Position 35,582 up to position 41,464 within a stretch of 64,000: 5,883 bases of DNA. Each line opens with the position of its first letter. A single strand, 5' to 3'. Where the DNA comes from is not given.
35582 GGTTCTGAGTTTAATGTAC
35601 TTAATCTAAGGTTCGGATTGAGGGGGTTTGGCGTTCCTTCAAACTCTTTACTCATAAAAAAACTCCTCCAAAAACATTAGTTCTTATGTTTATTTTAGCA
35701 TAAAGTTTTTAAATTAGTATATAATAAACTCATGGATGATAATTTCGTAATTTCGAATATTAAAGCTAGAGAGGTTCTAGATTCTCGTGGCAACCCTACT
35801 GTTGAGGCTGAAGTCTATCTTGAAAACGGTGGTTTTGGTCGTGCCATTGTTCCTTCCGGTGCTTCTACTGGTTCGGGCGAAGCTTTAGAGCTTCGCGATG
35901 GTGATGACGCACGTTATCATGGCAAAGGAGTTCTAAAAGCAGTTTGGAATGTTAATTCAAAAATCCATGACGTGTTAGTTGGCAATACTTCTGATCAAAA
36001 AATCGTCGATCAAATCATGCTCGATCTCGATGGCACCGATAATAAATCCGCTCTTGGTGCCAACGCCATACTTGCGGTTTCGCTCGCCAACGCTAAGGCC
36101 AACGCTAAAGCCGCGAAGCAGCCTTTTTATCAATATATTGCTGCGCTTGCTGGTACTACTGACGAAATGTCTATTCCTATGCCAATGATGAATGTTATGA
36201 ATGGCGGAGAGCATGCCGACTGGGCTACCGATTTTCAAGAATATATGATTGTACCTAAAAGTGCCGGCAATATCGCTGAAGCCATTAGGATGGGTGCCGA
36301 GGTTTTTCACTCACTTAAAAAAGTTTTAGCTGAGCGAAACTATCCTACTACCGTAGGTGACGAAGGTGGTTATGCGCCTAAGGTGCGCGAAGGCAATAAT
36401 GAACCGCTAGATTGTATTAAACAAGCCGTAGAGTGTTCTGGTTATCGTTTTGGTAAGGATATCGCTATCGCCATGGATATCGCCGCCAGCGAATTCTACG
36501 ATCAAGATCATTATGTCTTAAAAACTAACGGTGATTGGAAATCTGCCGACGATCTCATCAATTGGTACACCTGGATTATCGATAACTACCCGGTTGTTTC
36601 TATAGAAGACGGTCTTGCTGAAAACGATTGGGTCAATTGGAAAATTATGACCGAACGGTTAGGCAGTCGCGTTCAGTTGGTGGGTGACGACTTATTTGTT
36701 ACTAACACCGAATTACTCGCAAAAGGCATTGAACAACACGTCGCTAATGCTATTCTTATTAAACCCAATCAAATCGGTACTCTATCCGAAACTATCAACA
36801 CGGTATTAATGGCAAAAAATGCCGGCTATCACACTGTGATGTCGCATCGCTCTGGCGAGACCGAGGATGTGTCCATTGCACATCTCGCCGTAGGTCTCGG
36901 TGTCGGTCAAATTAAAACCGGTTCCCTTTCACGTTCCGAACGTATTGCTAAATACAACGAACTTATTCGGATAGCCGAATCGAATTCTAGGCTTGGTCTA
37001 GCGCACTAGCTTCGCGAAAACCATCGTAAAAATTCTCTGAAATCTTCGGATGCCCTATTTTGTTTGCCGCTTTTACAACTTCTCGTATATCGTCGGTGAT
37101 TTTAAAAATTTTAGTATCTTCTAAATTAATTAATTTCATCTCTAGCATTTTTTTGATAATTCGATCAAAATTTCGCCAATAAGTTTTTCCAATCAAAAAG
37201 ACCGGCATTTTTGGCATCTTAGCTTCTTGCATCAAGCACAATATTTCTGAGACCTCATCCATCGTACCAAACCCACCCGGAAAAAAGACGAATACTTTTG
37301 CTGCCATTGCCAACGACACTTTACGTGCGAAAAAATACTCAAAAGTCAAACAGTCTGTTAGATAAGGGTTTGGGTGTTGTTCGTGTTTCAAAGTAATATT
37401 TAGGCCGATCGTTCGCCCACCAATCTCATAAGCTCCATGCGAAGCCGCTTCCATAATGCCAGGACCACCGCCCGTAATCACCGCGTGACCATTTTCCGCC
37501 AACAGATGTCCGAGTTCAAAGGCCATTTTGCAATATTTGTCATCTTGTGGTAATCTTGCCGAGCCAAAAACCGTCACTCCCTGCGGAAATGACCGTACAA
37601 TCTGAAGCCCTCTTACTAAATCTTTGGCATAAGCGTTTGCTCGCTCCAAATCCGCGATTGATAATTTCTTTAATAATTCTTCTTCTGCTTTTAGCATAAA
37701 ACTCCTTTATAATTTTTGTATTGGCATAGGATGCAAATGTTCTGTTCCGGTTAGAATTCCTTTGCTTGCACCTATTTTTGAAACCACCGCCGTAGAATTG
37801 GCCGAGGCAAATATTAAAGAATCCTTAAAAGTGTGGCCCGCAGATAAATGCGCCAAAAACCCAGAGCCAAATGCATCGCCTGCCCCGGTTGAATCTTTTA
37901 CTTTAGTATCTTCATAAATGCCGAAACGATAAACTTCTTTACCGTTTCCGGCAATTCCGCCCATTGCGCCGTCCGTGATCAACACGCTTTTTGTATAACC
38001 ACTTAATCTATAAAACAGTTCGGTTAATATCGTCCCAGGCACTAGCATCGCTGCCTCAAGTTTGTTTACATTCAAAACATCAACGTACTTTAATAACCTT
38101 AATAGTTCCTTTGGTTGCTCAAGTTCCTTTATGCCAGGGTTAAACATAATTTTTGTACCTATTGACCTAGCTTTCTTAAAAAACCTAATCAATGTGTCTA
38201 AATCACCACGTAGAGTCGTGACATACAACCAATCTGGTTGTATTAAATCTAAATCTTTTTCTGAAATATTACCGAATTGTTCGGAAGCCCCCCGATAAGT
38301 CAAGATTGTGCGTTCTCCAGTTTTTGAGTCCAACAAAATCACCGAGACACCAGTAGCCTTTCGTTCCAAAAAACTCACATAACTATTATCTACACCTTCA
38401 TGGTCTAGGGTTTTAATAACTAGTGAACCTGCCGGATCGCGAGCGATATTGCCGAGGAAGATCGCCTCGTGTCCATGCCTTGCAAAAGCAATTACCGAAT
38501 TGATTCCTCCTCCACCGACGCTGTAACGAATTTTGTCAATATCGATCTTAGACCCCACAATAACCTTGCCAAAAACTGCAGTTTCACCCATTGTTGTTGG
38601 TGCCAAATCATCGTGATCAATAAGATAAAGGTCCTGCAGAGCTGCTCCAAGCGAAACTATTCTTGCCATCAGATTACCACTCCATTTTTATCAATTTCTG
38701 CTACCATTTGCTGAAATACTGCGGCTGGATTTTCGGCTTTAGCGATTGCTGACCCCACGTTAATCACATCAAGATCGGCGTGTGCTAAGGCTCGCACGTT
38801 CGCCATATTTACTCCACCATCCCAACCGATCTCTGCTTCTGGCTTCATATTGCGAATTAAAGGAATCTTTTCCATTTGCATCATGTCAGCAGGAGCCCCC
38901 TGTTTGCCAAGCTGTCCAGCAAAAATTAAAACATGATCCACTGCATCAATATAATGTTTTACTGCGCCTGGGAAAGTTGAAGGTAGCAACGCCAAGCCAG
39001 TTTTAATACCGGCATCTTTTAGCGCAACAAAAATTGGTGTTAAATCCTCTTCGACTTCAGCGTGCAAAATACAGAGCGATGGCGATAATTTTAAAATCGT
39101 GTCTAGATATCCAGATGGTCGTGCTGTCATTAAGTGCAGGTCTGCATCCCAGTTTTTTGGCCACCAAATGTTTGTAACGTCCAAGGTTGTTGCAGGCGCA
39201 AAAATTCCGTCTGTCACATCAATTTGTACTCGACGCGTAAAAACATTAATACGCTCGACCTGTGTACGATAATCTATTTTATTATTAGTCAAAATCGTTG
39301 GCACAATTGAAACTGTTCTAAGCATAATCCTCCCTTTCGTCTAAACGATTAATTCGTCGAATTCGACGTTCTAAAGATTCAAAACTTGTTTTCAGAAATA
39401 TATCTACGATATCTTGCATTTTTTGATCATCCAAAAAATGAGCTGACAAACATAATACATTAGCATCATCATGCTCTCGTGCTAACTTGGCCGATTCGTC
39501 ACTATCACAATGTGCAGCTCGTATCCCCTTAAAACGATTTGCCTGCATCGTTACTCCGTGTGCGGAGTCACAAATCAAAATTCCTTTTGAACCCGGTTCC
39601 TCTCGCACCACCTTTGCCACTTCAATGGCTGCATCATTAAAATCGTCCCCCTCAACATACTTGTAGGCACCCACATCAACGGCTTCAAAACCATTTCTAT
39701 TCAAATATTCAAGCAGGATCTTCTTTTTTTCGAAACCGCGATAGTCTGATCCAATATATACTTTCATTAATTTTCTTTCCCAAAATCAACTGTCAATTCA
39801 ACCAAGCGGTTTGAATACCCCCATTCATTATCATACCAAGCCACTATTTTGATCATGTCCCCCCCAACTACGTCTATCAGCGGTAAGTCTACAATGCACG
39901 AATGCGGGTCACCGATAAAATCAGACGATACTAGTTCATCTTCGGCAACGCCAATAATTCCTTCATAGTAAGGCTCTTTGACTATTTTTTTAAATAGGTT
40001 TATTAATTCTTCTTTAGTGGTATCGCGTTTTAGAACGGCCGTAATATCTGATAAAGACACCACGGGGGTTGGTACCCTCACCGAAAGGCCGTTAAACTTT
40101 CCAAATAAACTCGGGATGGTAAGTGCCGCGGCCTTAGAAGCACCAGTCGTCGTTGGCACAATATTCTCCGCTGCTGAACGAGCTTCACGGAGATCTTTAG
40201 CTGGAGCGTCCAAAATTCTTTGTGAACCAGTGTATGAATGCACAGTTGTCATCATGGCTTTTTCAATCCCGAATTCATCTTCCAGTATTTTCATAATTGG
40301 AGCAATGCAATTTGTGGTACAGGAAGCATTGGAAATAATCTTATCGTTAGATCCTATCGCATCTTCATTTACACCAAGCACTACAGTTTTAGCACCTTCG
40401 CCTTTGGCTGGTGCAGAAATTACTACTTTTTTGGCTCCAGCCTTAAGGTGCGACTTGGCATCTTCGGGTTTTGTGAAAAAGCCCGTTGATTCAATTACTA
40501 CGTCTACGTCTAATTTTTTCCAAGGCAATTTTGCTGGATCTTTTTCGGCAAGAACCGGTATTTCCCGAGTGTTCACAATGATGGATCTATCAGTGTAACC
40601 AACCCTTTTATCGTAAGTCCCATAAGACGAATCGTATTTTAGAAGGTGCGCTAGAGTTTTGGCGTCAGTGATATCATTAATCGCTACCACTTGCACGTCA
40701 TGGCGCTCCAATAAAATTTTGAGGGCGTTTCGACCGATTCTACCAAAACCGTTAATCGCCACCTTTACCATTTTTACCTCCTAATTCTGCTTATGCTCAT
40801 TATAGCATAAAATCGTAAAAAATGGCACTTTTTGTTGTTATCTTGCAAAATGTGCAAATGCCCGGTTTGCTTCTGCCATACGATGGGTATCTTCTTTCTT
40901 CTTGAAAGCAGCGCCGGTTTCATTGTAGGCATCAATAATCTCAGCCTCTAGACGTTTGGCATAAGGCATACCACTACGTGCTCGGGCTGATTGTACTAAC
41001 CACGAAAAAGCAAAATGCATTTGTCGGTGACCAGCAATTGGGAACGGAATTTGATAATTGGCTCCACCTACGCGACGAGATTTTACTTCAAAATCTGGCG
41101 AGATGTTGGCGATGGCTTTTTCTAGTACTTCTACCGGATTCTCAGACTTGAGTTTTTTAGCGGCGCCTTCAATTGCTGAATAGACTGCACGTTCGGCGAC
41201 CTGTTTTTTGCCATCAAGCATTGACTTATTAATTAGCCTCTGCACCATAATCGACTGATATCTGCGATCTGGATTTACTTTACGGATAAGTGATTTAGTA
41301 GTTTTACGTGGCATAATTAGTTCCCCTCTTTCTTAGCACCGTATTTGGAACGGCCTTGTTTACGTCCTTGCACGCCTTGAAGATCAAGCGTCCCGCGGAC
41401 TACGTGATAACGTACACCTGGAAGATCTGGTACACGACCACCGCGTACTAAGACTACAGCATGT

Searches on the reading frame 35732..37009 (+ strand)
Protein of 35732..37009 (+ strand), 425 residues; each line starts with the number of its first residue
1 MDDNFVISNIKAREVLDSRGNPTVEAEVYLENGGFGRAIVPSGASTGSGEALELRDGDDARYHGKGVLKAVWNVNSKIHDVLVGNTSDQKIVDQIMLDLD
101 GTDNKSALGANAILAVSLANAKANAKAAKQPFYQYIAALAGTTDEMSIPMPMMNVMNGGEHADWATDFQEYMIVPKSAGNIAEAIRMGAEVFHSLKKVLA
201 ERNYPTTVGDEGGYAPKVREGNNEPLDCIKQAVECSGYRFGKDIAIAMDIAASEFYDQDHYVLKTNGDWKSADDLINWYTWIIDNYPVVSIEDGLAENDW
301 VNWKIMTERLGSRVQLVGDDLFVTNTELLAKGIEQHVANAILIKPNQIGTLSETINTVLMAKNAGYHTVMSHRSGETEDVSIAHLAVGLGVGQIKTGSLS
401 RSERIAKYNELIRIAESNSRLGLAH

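Call 11: search_protein_families(library=pfam, proteins=[window:35732-37009:+])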
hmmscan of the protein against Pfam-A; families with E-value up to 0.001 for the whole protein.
window:35732-37009:+ (425 aa): 3 families
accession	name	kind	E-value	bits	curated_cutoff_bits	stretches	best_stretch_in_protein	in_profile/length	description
PF00113.28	Enolase_C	-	1.5e-112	376.2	21.5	1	146-417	2-280/296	Enolase, C-terminal TIM barrel domain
PF03952.21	Enolase_N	-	3.7e-55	186.1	35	1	7-136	1-131/131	Enolase, N-terminal domain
PF07476.17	MAAL_C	-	0.00026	20.7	27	1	307-392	133-217/249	Methylaspartate ammonia-lyase C-terminus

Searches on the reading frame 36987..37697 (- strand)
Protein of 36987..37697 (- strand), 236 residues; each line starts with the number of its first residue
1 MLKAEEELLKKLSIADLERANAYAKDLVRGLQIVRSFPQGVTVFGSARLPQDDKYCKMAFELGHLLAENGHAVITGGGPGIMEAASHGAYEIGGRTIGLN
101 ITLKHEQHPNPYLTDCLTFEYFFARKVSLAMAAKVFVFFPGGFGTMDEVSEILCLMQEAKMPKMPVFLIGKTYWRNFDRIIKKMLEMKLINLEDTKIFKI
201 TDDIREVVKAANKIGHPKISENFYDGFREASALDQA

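Call 5: search_protein_families(library=pfam, proteins=[window:36987-37697:-])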
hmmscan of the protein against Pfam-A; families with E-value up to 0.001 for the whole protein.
window:36987-37697:- (236 aa): 2 families
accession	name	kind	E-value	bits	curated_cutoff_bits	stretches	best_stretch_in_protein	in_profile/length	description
PF03641.19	Lysine_decarbox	-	2.1e-30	106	27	1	82-210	1-130/131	Possible lysine decarboxylase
PF18306.6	LDcluster4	-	8.1e-21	74.6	26.3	1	41-150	4-111/151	SLOG cluster4 family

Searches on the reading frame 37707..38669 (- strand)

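Call 5: search_protein_families(library=pfam, proteins=[window:37707-38669:-])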
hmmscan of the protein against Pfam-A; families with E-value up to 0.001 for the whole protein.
window:37707-38669:- (320 aa): 1 family
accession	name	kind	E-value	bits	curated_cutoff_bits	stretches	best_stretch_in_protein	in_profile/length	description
PF00294.29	PfkB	-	1.5e-41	143.1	25.8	1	40-303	24-297/302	pfkB family carbohydrate kinase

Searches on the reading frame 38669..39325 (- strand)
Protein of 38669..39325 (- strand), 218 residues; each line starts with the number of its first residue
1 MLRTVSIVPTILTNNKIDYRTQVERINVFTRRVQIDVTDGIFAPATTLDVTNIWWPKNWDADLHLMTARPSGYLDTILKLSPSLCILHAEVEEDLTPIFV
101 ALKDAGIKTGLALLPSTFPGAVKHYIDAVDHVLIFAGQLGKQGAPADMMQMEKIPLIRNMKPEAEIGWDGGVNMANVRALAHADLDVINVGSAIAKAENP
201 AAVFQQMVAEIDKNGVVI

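Call 5: search_protein_families(library=pfam, proteins=[window:38669-39325:-])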
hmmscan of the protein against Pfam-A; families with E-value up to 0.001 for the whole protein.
window:38669-39325:- (218 aa): 1 family
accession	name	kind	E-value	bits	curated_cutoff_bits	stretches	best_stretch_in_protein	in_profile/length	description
PF00834.25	Ribul_P_3_epim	-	1.9e-25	89.9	21.1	1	7-194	2-197/198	Ribulose-phosphate 3 epimerase family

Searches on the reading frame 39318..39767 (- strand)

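Call 5: search_protein_families(library=pfam, proteins=[window:39318-39767:-])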
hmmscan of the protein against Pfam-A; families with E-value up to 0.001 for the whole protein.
window:39318-39767:- (149 aa): 1 family
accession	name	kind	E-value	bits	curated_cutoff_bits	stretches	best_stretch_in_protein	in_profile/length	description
PF02502.23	LacAB_rpiB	-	2.9e-41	141.1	24.7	1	3-141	1-137/138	Ribose/Galactose Isomerase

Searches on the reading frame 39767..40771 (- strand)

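Call 5: search_protein_families(library=pfam, proteins=[window:39767-40771:-])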
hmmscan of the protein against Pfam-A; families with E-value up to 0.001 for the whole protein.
window:39767-40771:- (334 aa): 3 families
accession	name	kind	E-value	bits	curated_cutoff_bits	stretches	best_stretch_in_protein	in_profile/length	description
PF02800.25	Gp_dh_C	-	1.3e-54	184.5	24.4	1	156-313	1-158/158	Glyceraldehyde 3-phosphate dehydrogenase, C-terminal domain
PF00044.30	Gp_dh_N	-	1.1e-39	135.2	31.7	1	2-101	1-100/101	Glyceraldehyde 3-phosphate dehydrogenase, NAD binding domain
PF01113.26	DapB_N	-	0.00027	21.5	25.6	0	2-41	1-41/124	Dihydrodipicolinate reductase, N-terminus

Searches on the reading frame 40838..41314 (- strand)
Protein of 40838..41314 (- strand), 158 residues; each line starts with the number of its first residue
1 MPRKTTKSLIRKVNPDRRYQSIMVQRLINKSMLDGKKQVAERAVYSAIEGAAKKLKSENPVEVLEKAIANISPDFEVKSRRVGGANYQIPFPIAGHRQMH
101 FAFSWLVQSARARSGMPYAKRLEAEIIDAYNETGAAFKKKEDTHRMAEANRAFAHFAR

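Call 5: search_protein_families(library=pfam, proteins=[window:40838-41314:-])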
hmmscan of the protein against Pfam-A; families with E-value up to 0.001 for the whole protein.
window:40838-41314:- (158 aa): 1 family
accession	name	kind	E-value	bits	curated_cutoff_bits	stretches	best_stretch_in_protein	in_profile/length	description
PF00177.27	Ribosomal_S7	-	1.2e-53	181.2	24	1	6-151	4-148/148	Ribosomal protein S7p/S5e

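Call 17: find_related_loci(query=window:40838-41314:-, collection=genome_contigs, flank=6000)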
Query window:40838-41314:- (158 aa) in genome_contigs; peptide patterns used: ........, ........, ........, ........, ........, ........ (x = any residue, [..] = any of these).
599 stretches matched a pattern (row limit reached: there are more); 580 encode a relative of the query (tblastn E <= 1e-3); the best 80 are kept; 80 distinct loci.
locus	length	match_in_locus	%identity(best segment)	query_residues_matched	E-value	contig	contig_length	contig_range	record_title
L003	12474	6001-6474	95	1-158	1e-102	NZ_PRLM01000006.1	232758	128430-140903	Candidatus Nanosyncoccus alces strain TM7_G3_2_Rum_HOT_351B G3RUM_6, whole genome shotgun sequence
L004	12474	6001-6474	95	1-158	1e-101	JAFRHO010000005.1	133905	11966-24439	Candidatus Saccharibacteria bacterium isolate RGIG2476 Goat_Jejunum-2__c77487, whole genome shotgun sequence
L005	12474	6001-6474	95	1-158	1e-101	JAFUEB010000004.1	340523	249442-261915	Candidatus Saccharibacteria bacterium isolate RGIG4410 Roe_deer_Omasum-2__c2700, whole genome shotgun sequence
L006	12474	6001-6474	94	1-158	2e-101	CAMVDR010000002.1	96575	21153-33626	MAG TPA_asm: uncultured Candidatus Saccharibacteria bacterium isolate SRR8387717_bin.42_metaWRAP_v1.3_MAG genome assembl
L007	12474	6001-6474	94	1-158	2e-101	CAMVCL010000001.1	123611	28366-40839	MAG TPA_asm: uncultured Candidatus Saccharibacteria bacterium isolate SRR8387714_bin.97_metaWRAP_v1.3_MAG genome assembl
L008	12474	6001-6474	94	1-158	2e-101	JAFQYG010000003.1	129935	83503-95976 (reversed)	Candidatus Saccharibacteria bacterium isolate RGIG2260 Goat_Duodenum-2__c39, whole genome shotgun sequence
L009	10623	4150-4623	93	1-158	2e-100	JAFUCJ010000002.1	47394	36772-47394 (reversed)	Candidatus Saccharibacteria bacterium isolate RGIG4366 Roe_deer_Jejunum-3__c283, whole genome shotgun sequence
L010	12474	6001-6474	93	1-158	3e-100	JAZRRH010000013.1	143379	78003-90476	MAG: Candidatus Nanosyncoccus sp. isolate T1900045355_YK20190045.MAGScoT_cleanbin_000040 SGB_6787_k141_1864537, whole ge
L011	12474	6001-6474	92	1-158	5e-100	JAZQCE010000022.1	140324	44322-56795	MAG: Candidatus Nanosyncoccus sp. isolate T1900044638_TS20190104.MAGScoT_cleanbin_000077 SGB_1214_k141_629584, whole gen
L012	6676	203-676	93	1-158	1e-99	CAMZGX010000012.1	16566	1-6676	MAG TPA_asm: uncultured Candidatus Saccharibacteria bacterium isolate SRR10912542_bin.10_metaWRAP_v1.3_MAG genome assemb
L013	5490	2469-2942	92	1-158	2e-99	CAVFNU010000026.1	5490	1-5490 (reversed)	bacterium isolate SRR8978407_cleanbin_000020 genome assembly, contig: Spades_SRR8978407_contig_2440, whole genome shotgu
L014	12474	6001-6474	93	1-158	2e-99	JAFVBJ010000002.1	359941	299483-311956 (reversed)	Candidatus Saccharibacteria bacterium isolate RGIG5016 Roe_deer_Rumen-5__c2269, whole genome shotgun sequence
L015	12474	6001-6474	92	1-158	2e-99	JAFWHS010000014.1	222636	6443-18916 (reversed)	Candidatus Saccharibacteria bacterium isolate RGIG5750 Sheep_Ileum-2__c72939, whole genome shotgun sequence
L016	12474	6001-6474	92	1-158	2e-99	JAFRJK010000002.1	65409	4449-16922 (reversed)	Candidatus Saccharibacteria bacterium isolate RGIG2524 Goat_Jejunum-4__c201, whole genome shotgun sequence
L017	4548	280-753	92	1-158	2e-99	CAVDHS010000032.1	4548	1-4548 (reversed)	Bulleidia sp. isolate G02649-L1_cleanbin_000059 genome assembly, contig: Spades_G02649-L1_contig_11907, whole genome sho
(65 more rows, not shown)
